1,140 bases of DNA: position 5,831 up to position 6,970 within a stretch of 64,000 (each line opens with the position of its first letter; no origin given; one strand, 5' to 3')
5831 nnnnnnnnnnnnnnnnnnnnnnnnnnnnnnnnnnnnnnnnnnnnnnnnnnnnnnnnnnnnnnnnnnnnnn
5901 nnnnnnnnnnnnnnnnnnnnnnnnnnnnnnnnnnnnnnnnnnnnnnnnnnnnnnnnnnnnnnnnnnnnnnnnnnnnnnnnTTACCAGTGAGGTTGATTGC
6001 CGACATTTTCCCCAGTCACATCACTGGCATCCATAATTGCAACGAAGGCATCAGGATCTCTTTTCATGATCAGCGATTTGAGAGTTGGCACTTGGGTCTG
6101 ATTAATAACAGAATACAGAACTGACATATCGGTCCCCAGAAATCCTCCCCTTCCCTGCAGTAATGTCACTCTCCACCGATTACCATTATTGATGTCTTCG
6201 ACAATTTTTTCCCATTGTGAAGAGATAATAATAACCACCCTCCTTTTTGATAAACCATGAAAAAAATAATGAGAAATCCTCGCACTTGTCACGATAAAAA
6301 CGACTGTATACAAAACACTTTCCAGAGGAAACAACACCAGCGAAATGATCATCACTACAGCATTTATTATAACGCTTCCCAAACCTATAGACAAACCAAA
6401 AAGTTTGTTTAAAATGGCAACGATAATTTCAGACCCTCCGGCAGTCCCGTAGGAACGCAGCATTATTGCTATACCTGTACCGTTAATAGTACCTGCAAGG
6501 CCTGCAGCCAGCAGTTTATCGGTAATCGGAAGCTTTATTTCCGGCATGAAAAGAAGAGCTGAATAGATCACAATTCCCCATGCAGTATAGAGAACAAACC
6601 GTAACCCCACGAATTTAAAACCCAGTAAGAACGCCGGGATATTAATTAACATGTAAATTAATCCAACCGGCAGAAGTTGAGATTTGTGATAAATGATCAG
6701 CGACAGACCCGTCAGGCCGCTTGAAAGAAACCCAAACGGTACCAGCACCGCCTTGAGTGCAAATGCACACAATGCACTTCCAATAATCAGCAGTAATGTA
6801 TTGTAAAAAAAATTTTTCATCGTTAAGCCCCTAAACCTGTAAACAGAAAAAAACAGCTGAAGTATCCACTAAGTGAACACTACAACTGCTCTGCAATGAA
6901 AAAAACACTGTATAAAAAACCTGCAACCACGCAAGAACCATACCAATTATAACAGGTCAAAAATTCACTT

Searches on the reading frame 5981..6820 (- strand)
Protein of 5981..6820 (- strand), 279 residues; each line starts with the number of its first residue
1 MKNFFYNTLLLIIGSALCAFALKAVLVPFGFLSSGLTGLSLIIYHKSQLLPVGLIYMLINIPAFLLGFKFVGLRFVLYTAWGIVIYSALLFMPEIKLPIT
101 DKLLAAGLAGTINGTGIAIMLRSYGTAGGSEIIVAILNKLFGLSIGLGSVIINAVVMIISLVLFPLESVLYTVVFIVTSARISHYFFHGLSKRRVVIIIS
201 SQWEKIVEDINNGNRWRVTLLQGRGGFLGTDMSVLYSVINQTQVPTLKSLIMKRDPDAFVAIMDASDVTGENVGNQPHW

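Call 13: search_protein_families(library=ncbifam, proteins=[window:5981-6820:-], max_evalue=0.01)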
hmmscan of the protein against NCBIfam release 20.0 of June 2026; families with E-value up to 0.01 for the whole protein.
window:5981-6820:- (279 aa): 1 family
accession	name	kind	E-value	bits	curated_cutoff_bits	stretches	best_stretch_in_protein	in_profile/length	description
NF003191.0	PRK04164.1-2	equivalog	7.9e-06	25.5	179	1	195-269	101-173/200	hypothetical protein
